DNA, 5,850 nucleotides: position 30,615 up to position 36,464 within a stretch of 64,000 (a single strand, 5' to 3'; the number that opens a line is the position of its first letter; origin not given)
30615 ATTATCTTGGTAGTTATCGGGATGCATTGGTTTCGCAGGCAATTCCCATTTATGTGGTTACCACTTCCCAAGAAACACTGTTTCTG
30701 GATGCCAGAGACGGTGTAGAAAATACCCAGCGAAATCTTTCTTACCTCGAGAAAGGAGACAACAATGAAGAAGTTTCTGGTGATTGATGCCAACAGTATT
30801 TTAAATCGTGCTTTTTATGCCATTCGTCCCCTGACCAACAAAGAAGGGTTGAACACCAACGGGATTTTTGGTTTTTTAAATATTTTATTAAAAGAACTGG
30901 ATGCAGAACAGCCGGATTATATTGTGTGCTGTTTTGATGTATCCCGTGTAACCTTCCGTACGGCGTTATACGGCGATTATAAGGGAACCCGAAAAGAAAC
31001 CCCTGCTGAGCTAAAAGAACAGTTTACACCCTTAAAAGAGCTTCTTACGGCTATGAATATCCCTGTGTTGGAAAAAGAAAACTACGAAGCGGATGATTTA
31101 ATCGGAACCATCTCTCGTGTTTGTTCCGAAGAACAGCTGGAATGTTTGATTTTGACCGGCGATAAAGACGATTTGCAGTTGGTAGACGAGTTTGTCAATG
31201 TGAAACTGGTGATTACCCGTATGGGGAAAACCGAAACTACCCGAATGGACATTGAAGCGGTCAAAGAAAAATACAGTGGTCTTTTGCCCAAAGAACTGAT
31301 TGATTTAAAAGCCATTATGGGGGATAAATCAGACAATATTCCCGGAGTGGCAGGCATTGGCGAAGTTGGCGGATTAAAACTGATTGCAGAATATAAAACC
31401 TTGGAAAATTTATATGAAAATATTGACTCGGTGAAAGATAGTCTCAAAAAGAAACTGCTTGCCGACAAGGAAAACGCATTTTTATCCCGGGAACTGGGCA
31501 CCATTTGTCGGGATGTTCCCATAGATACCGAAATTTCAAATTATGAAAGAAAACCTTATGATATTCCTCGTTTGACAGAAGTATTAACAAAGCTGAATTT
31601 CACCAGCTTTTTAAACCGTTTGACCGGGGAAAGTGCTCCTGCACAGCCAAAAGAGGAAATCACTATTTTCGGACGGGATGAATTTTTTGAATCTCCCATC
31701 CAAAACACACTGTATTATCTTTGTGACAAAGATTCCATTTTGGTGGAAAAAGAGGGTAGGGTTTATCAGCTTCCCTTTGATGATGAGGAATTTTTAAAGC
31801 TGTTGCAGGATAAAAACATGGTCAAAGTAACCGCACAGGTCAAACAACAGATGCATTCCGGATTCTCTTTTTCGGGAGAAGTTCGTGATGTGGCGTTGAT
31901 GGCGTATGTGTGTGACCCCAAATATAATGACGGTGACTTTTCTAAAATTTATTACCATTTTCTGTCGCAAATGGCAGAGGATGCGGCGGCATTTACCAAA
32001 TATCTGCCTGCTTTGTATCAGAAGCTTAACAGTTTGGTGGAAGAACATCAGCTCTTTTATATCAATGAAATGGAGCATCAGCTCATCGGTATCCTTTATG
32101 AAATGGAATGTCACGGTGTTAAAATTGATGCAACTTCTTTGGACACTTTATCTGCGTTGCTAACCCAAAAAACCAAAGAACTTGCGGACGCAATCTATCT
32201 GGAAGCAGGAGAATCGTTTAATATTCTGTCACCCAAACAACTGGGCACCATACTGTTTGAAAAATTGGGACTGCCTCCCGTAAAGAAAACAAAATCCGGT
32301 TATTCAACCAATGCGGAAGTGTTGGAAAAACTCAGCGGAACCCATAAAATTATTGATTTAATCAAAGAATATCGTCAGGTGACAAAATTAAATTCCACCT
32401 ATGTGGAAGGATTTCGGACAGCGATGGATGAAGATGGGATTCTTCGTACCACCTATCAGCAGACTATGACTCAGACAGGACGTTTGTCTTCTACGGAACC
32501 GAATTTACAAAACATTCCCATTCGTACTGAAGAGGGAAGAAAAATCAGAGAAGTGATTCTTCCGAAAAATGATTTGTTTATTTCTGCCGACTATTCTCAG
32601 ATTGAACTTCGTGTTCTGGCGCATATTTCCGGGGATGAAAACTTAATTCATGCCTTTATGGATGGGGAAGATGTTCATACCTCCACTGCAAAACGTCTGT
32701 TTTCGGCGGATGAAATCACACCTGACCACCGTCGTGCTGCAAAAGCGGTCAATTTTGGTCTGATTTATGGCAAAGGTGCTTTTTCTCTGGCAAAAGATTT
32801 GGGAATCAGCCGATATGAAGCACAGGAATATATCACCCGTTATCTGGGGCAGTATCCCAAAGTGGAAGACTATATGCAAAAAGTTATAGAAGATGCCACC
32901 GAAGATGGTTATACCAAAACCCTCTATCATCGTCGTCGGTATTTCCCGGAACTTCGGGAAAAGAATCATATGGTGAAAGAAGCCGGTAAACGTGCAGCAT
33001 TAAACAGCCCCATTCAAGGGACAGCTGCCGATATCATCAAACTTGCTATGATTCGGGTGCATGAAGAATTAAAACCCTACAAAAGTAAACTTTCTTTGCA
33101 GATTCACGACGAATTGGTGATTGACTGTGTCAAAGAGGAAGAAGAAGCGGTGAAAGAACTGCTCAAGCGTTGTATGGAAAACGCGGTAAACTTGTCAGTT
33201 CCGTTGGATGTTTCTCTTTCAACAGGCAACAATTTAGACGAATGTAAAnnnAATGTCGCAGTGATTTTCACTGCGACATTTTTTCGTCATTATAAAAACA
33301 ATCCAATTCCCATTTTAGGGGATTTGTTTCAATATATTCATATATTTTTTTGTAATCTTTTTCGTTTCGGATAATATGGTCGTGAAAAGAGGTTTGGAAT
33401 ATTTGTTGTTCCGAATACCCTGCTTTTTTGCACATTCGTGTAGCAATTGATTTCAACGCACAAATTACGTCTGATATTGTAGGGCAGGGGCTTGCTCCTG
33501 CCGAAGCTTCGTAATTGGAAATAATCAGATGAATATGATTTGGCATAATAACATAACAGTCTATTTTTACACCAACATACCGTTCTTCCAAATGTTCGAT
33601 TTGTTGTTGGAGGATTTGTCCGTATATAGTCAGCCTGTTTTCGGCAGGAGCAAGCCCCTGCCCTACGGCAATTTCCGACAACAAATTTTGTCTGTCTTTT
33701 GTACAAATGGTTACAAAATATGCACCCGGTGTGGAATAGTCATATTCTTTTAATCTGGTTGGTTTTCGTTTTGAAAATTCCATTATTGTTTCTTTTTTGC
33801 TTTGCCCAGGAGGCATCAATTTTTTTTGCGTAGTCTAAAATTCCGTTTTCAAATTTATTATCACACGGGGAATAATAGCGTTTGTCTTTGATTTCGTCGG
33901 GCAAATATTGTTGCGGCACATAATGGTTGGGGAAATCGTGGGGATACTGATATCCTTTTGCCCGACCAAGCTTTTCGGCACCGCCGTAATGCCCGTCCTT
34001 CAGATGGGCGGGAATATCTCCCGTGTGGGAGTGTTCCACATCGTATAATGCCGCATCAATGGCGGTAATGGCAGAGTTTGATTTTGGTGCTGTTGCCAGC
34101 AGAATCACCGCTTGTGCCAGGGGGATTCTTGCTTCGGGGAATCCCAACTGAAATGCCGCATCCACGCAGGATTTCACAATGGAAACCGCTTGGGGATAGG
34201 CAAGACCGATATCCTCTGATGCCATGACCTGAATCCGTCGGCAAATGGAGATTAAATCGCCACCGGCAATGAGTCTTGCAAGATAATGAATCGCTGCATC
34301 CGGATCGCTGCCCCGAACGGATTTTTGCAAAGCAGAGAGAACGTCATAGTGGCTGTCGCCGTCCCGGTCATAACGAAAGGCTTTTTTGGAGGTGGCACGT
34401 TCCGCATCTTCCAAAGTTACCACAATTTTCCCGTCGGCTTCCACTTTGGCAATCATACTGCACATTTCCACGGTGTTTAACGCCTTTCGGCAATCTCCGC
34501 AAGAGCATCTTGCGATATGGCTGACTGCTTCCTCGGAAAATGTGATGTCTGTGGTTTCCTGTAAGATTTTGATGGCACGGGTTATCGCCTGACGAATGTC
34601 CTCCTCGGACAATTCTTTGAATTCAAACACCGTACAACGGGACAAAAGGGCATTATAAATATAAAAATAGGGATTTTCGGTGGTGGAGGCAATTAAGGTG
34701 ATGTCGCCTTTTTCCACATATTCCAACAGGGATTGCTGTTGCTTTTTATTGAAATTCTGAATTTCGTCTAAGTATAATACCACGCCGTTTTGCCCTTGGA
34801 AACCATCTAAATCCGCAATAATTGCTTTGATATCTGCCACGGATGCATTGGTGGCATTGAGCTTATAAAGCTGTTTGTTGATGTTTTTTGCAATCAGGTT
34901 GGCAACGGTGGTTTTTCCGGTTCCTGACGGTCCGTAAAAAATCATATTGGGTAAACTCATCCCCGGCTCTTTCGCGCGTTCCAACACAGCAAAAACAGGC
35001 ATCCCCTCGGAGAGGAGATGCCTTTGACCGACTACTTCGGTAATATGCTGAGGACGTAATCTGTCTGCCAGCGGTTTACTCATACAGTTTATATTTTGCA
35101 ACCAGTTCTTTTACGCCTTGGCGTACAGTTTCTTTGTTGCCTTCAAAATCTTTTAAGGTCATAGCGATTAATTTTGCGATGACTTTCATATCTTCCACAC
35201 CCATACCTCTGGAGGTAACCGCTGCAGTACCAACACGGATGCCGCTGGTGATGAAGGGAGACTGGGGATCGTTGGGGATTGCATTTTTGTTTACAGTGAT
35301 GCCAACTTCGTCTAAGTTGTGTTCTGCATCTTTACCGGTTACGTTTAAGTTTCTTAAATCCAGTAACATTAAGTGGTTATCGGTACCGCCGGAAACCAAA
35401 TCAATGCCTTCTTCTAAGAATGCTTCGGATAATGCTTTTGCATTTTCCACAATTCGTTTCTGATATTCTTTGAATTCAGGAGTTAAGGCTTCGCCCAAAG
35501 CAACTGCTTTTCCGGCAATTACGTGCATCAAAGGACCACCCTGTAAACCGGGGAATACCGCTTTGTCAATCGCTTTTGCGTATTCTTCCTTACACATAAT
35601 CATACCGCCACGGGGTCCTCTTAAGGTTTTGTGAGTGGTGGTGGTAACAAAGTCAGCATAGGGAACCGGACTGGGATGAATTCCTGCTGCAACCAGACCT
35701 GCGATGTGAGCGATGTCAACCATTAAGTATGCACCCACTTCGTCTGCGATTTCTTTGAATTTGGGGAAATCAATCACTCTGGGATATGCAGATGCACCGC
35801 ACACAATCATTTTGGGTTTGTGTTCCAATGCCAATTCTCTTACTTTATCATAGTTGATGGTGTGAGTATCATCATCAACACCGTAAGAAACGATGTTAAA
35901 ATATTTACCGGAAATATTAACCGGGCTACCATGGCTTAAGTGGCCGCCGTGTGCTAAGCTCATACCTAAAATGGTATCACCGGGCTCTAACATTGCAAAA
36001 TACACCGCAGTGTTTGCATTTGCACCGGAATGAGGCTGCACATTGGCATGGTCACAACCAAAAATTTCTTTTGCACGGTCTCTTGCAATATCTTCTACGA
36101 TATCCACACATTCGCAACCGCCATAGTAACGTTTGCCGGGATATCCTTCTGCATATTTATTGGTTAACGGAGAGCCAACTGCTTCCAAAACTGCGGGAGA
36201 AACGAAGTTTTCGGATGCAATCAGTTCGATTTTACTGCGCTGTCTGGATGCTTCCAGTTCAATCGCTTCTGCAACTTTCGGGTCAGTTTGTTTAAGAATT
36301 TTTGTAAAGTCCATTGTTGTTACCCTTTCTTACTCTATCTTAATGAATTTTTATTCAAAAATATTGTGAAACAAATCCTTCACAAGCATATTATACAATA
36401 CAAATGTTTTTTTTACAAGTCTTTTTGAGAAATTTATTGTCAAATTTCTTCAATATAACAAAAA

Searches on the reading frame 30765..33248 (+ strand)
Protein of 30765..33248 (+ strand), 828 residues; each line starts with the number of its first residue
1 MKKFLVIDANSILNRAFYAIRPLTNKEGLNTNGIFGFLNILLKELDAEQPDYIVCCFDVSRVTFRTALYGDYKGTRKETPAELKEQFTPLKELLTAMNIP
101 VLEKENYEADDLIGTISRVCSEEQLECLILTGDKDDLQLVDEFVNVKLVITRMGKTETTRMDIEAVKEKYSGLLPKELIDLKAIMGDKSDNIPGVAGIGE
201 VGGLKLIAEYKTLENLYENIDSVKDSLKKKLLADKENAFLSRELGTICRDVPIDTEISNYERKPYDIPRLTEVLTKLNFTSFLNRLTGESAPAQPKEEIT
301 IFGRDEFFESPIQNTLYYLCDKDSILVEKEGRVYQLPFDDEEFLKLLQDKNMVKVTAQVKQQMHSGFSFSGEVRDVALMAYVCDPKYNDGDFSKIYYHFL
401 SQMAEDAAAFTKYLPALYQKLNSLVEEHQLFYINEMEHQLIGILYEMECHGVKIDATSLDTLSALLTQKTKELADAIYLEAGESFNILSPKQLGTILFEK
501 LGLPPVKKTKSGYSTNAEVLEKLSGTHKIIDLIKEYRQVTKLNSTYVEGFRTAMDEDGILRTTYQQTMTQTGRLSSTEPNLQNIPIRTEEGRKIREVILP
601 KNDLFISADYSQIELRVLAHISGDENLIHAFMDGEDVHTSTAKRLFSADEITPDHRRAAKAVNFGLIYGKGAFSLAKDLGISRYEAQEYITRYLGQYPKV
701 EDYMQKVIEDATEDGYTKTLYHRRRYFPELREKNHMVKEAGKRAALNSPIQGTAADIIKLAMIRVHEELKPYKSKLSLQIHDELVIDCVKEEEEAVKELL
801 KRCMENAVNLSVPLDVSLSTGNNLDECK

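Call 53: search_protein_families(library=pfam, proteins=[window:30765-33248:+], max_evalue=0.0001)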
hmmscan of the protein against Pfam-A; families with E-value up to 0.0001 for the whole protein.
window:30765-33248:+ (828 aa): 3 families
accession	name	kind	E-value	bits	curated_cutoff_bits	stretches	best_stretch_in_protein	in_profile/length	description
PF00476.26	DNA_pol_A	-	4.4e-152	506.9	34.3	1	458-825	3-380/381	DNA polymerase family A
PF02739.22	5_3_exonuc_N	-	4.7e-55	186.2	34.3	1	3-170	1-163/164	5'-3' exonuclease, N-terminal resolvase-like domain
PF01367.25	5_3_exonuc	-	4.3e-30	104.5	40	1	175-266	3-95/97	5'-3' exonuclease, C-terminal SAM fold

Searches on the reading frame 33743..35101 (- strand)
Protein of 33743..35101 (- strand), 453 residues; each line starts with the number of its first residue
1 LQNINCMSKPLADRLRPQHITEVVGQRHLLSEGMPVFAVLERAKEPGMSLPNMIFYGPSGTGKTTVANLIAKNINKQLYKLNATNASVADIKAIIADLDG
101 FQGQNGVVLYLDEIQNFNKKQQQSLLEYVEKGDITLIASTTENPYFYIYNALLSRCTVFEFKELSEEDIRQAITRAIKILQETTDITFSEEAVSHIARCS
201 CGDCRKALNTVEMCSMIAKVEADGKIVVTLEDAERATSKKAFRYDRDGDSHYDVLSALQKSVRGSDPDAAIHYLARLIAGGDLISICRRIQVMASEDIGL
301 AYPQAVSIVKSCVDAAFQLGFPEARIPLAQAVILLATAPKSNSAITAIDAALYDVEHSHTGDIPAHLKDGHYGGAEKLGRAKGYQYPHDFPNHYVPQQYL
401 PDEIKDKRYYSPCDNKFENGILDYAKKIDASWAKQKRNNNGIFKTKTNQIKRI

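Call 53: search_protein_families(library=pfam, proteins=[window:33743-35101:-], max_evalue=0.0001)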
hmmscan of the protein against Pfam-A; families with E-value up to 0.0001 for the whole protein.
window:33743-35101:- (453 aa): 12 families
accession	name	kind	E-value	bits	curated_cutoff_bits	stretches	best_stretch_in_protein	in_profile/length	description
PF12002.13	MgsA_C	-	1e-66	224.4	27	1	264-428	1-166/167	MgsA AAA+ ATPase C terminal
PF16193.11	AAA_assoc_2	-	3e-25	88.7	34.3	1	184-263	3-81/81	AAA C-terminal domain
PF00004.35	AAA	-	4.3e-13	50.3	21.2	1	53-161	1-128/131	ATPase family associated with various cellular activities (AAA)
PF05496.18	RuvB_N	-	2.1e-12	47.5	27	1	15-137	1-116/159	Holliday junction DNA helicase RuvB P-loop domain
PF14532.12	Sigma54_activ_2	-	2.7e-08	34.6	25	1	55-142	26-109/138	Sigma-54 interaction domain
PF07728.20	AAA_5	-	1.9e-07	31.6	22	1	52-142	1-103/139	AAA domain (dynein-related subfamily)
PF00158.32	Sigma54_activat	-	2.7e-07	30.9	20.2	0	102-142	90-130/168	Sigma-54 interaction domain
PF01078.27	Mg_chelatase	-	8.9e-07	28.9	20.3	0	105-142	107-143/207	Magnesium chelatase, subunit ChlI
PF13401.12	AAA_22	-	1.4e-05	25.8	27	0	53-91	8-47/130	AAA domain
PF13191.12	AAA_16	-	1.7e-05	25.8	32.6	0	38-84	14-59/167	AAA ATPase domain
PF13173.12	AAA_14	-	2e-05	25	27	1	53-140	5-99/129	AAA domain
PF00910.28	RNA_helicase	-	7.2e-05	23.7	21.5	0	54-123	2-69/105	RNA helicase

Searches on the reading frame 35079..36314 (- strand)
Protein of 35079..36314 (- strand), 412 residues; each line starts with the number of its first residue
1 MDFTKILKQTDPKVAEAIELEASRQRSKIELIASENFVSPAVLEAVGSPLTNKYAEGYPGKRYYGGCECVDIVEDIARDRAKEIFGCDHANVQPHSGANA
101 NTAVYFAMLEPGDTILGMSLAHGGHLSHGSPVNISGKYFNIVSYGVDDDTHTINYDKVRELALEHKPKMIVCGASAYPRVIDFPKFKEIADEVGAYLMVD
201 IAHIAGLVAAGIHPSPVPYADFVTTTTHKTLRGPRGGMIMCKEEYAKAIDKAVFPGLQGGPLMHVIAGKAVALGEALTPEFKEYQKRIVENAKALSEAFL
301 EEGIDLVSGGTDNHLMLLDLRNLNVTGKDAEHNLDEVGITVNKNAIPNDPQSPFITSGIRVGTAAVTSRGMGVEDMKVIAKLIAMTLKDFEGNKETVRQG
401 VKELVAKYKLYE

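Call 53: search_protein_families(library=pfam, proteins=[window:35079-36314:-], max_evalue=0.0001)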
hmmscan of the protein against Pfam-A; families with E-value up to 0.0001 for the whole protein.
window:35079-36314:- (412 aa): 3 families
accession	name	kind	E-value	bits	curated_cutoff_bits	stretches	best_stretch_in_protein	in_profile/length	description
PF00464.25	SHMT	-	3.1e-178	592.9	27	1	7-383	1-399/399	Serine hydroxymethyltransferase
PF00155.27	Aminotran_1_2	-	4.6e-09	36.4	19.7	1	88-368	64-351/361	Aminotransferase class I and II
PF01212.27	Beta_elim_lyase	-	8.9e-06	25.7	27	1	78-343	38-274/288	Beta-eliminating lyase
